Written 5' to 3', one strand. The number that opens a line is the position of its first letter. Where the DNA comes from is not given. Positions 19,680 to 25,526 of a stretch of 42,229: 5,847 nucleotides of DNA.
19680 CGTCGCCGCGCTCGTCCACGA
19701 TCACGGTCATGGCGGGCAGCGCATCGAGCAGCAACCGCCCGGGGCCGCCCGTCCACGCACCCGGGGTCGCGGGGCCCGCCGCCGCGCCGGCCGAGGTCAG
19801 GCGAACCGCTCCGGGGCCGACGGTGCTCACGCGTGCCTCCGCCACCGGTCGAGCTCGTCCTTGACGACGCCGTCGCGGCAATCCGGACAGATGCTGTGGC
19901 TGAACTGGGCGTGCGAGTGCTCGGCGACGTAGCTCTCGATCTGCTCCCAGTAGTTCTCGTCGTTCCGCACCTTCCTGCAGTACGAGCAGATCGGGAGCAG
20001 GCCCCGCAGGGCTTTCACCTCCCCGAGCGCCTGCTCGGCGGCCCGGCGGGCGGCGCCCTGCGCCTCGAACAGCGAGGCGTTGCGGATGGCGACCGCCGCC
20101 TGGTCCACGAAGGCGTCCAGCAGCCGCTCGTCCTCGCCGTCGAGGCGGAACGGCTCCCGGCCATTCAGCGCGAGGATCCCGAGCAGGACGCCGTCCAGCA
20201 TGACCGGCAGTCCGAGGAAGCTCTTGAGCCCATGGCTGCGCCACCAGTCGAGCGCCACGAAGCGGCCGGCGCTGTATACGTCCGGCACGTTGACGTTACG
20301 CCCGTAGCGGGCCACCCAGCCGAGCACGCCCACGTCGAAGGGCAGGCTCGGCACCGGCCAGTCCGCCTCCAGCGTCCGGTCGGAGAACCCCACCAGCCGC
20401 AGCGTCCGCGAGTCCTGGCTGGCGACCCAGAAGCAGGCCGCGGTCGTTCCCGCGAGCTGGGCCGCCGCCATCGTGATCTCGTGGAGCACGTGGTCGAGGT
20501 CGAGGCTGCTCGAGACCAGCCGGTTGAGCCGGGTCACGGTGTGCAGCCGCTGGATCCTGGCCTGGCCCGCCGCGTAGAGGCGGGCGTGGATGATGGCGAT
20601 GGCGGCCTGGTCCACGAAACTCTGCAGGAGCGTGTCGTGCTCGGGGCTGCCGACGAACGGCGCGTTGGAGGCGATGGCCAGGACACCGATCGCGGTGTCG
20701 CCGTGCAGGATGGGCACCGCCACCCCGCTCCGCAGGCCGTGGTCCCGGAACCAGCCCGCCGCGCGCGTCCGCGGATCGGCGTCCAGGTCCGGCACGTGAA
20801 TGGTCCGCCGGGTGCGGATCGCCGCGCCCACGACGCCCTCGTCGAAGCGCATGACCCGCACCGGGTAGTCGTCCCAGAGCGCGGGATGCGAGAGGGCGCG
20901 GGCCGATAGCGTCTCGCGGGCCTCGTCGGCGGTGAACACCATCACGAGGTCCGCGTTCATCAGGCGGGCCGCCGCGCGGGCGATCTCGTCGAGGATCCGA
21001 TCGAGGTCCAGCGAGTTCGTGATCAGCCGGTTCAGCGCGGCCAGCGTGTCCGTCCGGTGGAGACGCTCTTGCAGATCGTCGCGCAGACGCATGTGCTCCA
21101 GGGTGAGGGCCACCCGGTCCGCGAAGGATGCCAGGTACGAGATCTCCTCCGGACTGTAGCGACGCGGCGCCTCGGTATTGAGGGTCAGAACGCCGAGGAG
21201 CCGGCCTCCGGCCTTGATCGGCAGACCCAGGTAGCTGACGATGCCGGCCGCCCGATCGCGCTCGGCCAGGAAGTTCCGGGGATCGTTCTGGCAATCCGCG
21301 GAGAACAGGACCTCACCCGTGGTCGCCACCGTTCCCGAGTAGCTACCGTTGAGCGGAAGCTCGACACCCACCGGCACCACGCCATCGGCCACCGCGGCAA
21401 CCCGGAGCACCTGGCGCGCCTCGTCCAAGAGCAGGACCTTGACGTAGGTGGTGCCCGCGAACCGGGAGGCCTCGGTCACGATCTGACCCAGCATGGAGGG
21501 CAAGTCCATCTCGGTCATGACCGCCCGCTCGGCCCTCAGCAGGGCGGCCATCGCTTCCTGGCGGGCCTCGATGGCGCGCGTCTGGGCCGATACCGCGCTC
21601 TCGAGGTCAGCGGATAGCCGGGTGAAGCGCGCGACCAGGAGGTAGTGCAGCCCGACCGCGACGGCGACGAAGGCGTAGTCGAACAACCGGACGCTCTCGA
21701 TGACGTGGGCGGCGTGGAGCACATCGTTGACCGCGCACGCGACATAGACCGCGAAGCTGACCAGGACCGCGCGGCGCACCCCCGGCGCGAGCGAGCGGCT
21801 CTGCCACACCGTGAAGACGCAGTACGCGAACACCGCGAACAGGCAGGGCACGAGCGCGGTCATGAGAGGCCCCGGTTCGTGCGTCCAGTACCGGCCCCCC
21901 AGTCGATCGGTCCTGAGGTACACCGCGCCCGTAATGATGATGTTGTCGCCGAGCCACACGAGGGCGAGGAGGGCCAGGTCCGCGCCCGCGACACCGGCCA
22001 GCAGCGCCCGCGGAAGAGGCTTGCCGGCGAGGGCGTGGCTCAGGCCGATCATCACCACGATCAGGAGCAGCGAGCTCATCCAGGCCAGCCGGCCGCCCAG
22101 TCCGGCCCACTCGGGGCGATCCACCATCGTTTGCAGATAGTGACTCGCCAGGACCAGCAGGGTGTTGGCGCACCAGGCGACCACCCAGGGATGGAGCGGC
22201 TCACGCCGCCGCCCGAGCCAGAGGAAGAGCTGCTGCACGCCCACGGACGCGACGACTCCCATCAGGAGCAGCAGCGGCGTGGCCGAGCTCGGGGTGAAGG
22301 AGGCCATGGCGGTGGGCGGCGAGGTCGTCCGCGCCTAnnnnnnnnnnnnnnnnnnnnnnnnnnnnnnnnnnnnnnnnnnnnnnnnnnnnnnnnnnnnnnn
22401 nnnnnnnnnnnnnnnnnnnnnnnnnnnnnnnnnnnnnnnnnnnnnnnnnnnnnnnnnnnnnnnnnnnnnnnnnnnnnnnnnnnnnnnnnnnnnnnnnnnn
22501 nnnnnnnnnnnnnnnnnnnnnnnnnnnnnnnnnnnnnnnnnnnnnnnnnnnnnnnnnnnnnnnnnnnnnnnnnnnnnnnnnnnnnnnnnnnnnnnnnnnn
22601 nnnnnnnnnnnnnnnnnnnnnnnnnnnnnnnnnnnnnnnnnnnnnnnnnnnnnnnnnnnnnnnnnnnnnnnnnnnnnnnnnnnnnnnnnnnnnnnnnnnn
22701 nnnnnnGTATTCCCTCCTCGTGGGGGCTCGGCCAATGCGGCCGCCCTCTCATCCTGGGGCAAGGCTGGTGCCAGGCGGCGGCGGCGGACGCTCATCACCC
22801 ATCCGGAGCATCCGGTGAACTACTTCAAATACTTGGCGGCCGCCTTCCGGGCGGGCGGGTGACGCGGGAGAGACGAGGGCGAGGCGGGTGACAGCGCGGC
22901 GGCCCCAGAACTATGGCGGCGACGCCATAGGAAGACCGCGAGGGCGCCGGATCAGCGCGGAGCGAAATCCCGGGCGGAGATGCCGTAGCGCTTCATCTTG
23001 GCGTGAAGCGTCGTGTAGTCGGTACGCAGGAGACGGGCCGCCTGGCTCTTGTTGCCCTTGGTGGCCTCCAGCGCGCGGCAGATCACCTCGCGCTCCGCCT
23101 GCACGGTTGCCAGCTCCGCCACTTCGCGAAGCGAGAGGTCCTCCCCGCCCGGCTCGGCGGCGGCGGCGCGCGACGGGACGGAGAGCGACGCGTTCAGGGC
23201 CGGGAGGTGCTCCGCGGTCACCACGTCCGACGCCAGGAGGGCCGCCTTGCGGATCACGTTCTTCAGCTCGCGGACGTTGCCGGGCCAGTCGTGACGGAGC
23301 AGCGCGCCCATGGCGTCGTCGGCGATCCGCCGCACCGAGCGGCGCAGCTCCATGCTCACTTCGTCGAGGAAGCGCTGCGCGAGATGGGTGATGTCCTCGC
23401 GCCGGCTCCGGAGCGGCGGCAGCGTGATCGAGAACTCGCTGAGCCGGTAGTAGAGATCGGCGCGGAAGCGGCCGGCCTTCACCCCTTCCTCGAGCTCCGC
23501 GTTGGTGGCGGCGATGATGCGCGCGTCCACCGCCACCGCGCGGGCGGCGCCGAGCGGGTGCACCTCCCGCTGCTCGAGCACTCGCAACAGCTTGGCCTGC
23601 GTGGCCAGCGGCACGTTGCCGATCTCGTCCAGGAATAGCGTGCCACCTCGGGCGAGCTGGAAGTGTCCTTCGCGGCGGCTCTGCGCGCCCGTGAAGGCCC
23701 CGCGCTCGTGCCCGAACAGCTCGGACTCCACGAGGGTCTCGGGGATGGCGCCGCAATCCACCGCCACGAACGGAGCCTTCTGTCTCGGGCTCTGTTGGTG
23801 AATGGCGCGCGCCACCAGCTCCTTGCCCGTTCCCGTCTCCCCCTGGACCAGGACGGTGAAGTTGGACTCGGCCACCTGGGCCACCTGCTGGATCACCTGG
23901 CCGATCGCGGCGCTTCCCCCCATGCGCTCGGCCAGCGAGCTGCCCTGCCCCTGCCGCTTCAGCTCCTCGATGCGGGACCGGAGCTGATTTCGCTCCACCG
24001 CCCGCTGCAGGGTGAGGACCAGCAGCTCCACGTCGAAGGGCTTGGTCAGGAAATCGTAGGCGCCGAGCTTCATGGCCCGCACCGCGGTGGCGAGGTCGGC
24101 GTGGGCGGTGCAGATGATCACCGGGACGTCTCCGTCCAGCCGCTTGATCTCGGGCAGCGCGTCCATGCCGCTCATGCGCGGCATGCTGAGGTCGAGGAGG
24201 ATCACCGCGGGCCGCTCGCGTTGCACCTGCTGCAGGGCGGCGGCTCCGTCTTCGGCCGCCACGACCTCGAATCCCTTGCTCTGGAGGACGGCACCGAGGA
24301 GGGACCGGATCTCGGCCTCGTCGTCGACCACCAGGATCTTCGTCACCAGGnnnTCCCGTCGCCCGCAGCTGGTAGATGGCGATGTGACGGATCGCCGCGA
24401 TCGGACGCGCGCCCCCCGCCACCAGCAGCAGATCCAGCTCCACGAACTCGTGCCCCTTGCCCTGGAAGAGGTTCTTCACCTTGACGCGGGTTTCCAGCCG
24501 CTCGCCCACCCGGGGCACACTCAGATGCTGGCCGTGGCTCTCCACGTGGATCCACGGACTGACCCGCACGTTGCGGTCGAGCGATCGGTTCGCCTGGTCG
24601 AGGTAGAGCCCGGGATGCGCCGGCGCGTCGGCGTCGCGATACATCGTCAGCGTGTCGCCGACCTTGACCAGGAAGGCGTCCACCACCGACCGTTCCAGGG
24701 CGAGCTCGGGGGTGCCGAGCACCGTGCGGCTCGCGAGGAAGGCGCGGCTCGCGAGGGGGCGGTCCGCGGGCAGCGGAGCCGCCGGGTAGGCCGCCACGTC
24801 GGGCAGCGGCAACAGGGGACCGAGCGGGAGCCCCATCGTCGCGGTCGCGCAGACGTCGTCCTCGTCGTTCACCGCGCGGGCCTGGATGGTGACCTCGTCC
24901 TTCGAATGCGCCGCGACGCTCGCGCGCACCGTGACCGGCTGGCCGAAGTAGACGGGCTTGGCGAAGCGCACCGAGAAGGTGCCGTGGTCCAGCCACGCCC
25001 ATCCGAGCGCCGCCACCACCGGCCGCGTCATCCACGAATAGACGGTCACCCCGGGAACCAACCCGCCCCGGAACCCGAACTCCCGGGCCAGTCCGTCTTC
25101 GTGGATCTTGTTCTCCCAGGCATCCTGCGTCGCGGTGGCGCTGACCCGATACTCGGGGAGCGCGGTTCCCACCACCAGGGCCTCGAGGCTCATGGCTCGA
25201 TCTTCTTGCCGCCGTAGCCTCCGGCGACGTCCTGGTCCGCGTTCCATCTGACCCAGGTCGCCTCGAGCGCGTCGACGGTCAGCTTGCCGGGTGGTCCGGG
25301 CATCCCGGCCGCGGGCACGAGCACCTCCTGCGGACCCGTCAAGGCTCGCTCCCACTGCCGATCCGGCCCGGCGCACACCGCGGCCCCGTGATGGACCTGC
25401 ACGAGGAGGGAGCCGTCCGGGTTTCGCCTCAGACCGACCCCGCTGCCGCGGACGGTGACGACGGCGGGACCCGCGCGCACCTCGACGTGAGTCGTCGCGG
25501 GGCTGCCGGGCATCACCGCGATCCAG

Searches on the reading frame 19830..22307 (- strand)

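Call 5: search_protein_families(library=pfam, proteins=[window:19830-22307:-], max_evalue=0.01)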
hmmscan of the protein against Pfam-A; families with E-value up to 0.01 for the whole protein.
window:19830-22307:- (826 aa): 5 families
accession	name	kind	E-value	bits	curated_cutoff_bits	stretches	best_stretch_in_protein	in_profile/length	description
PF01590.32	GAF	-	2.7e-56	190.2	22.4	3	434-572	1-133/133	GAF domain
PF13185.12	GAF_2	-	6e-50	169.4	28.6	3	433-572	2-135/136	GAF domain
PF13492.12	GAF_3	-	1.5e-29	103.4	27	3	434-572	1-127/129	GAF domain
PF03472.21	Autoind_bind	-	0.0016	18.4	23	0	512-556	87-130/149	Autoinducer binding domain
PF11849.14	DUF3369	-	0.005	17.6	27.2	0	721-748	139-166/168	Domain of unknown function (DUF3369)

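Call 48: search_protein_families(library=ncbifam, proteins=[window:19830-22307:-], max_evalue=0.01)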
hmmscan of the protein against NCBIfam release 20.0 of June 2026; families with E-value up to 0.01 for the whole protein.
window:19830-22307:- (826 aa): 6 families
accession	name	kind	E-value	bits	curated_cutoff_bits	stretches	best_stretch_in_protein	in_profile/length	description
NF008283.0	PRK11061.1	equivalog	3.6e-24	85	583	3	598-761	12-174/748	phosphoenolpyruvate--protein phosphotransferase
TIGR01817.1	nifA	equivalog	3.1e-17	62.6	528.85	3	252-415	3-168/534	nif-specific transcriptional activator NifA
NF003451.0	PRK05022.1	equivalog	7.1e-09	34.9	476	1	330-444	84-208/512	nitric oxide reductase transcriptional regulator NorR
NF047786.1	his_kin_MadS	equivalog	8.3e-09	35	500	1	697-765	130-198/434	MadS family sensor histidine kinase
NF011958.0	PRK15429.1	equivalog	8.3e-07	28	830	1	358-628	119-391/692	formate hydrogenlyase transcriptional activator FlhA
NF038230.1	Regu_Geo_Pelo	equivalog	9.4e-06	23.8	1200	1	434-580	18-166/935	GPMC system transcriptional regulator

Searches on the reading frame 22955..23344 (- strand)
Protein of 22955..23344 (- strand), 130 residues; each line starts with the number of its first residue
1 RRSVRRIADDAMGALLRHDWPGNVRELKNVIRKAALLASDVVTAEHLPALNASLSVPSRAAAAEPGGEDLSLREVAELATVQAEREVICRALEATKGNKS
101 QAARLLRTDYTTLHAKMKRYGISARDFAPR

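Call 53: find_related_loci(query=A3, collection=metagenome_contigs, flank=4000)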
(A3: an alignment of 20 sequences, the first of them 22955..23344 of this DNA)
Query A3 (130 aa) in metagenome_contigs; peptide patterns used: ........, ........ (x = any residue, [..] = any of these).
600 stretches matched a pattern (row limit reached: there are more); 306 encode a relative of the query (tblastn E <= 1e-3); the best 80 are kept; 80 distinct loci.
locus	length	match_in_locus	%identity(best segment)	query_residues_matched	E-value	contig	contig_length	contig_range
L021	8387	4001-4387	83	1-130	6e-68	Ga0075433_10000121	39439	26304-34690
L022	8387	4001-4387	78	1-130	6e-62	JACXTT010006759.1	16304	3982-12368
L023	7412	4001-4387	73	1-130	4e-58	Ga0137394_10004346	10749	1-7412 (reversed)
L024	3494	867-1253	74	1-130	1e-57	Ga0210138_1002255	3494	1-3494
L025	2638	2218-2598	76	1-127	5e-55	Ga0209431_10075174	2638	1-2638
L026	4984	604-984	68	1-127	4e-49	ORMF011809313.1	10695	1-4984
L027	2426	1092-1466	68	2-126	2e-44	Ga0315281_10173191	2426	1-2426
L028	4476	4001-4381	49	1-129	6e-31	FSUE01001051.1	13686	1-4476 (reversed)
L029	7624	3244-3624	55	1-127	1e-30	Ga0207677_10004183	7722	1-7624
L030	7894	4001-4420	40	2-122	3e-26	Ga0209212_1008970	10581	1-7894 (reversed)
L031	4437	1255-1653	47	1-129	5e-24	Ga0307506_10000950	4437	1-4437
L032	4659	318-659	51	17-129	8e-23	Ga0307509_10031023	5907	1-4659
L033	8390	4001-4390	44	1-130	8e-23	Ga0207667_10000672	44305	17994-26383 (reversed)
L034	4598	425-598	66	70-127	2e-19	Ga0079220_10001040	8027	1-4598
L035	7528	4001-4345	43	3-122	4e-19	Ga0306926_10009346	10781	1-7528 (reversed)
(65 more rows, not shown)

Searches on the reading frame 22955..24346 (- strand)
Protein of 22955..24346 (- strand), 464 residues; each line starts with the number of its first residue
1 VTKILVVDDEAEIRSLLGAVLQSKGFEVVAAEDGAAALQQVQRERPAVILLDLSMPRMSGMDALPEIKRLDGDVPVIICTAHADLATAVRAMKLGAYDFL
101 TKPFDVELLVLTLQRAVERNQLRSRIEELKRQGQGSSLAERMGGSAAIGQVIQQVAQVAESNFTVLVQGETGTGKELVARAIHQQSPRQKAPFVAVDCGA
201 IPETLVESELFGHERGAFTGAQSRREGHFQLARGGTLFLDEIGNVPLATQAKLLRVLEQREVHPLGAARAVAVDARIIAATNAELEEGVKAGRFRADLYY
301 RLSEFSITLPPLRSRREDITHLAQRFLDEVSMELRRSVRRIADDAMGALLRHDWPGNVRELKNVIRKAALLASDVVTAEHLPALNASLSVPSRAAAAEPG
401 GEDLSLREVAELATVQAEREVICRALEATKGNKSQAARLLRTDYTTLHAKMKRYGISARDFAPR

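Call 5: search_protein_families(library=pfam, proteins=[window:22955-24346:-], max_evalue=0.01)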
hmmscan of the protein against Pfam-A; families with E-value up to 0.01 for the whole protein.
window:22955-24346:- (464 aa): 10 families
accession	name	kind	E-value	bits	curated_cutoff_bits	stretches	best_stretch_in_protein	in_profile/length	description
PF00158.32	Sigma54_activat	-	5e-71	238.2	20.2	1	143-307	3-167/168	Sigma-54 interaction domain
PF00072.30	Response_reg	-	1.1e-33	116.1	30.2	1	4-112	1-109/111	Response regulator receiver domain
PF14532.12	Sigma54_activ_2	-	9.8e-24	84.6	25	1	143-312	2-138/138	Sigma-54 interaction domain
PF25601.1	AAA_lid_14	-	3.7e-23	81.6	27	1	313-384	1-73/87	AAA+ ATPase lid domain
PF02954.25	HTH_8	-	3.5e-11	43.1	22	1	416-454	4-42/42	Bacterial regulatory protein, Fis family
PF07728.20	AAA_5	-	2.6e-08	34.4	22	1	165-283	2-123/139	AAA domain (dynein-related subfamily)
PF07724.20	AAA_2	-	1.7e-05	25.3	27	1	163-288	4-130/166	AAA domain (Cdc48 subfamily)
PF00004.35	AAA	-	3.7e-05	24.6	21.2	1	165-283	1-110/131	ATPase family associated with various cellular activities (AAA)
PF01078.27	Mg_chelatase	-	5.4e-05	23.1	20.3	0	220-282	93-157/207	Magnesium chelatase, subunit ChlI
PF06490.17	FleQ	-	0.00083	20.1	22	1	3-85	1-81/108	Flagellar regulatory protein FleQ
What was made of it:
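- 22952..24346 (-): NtrC-type sigma-54 activator (REC, AAA+ with GAFTGA, lid, HTH_8). It is the parent paralog. Pfam (call 5).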

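Call 48: search_protein_families(library=ncbifam, proteins=[window:22955-24346:-], max_evalue=0.01)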
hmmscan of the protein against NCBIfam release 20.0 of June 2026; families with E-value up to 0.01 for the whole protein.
window:22955-24346:- (464 aa): 121 families (the best 25 are shown)
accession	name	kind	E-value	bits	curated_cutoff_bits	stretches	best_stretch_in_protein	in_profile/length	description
NF008469.0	PRK11361.1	equivalog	9.8e-138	459.7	714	1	2-459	5-459/461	acetoacetate metabolism transcriptional regulator AtoC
TIGR01818.1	ntrC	equivalog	1.1e-129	433.2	558.6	1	4-452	1-461/463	nitrogen regulation protein NR(I)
TIGR02915.1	PEP_resp_reg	equivalog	7.9e-128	427.1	502.6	1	4-456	1-444/445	PEP-CTERM-box response regulator transcription factor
NF051870.1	NAssimRespRegNtrX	equivalog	2.9e-116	389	600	1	1-456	1-452/452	nitrogen assimilation response regulator NtrX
NF007689.0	PRK10365.1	equivalog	6.3e-115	384.4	760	1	3-453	7-441/441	sigma-54-dependent response regulator transcription factor ZraR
NF011695.0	PRK15115.1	equivalog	5.1e-112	374.8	763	1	3-461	8-443/445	two-component system response regulator GlrR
NF008176.1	PRK10923.1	equivalog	3.6e-111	372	620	1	3-456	5-468/469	nitrogen regulation protein NR(I)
NF041946.1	LuxO_transreg_Vib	equivalog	4.7e-109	365.2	800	1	7-454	2-460/463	quorum-sensing sigma-54 dependent transcriptional regulator LuxO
NF003451.0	PRK05022.1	equivalog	1.7e-106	357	476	1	117-457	168-511/512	nitric oxide reductase transcriptional regulator NorR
TIGR01817.1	nifA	equivalog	1.1e-103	347.8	528.85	1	115-459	173-532/534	nif-specific transcriptional activator NifA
NF041552.1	TF_PrdR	equivalog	1.4e-101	340.7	795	1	110-455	241-577/577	sigma-54 dependent transcriptional regulator PrdR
NF049963.1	RespRegFlgRCampy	domain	6.5e-101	338.3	750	1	4-455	3-428/429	fla regulon two-component system response regulator FlgR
NF038308.1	RNA_repair_RtcR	equivalog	5.1e-96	322.6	650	1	82-455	120-517/530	RNA repair transcriptional activator RtcR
NF050807.1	TransRegFlbDCaul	equivalog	8.9e-94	314.9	750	1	23-455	22-439/454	sigma-54-dependent transcriptional regulator FlbD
TIGR02329.1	propionate_PrpR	equivalog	2.9e-88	296.8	499.2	1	97-452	172-525/526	propionate catabolism operon regulatory protein PrpR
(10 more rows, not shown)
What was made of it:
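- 22952..24346 (-): NCBIfam best matches are AtoC/NtrC-type, all below equivalog cut-offs (call 48).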

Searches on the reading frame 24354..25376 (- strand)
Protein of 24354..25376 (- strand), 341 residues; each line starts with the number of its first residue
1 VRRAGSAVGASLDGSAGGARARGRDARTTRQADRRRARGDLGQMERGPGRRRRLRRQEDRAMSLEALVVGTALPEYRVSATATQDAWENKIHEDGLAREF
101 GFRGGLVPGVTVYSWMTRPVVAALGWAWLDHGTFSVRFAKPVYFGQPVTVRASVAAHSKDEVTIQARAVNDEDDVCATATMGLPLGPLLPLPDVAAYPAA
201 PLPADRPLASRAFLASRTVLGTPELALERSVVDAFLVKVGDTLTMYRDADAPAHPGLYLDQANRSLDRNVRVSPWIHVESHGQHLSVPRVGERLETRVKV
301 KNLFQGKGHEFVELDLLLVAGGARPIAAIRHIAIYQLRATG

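Call 5: search_protein_families(library=pfam, proteins=[window:24354-25376:-], max_evalue=0.01)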
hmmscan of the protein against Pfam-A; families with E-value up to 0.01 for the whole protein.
window:24354-25376:- (341 aa): 2 families
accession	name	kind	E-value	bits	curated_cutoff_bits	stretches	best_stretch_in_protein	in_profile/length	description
PF01575.25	MaoC_dehydratas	-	3e-05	24.1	27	1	91-158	36-105/123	MaoC like domain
PF03061.28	4HBT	-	0.00087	20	20.6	1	134-177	36-79/79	Thioesterase superfamily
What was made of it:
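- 24351..25376 (-): MaoC-like (hot-dog fold) gene ending 4 nt before the activator start. It is syntenic in all loci. Pfam, weak (call 5).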
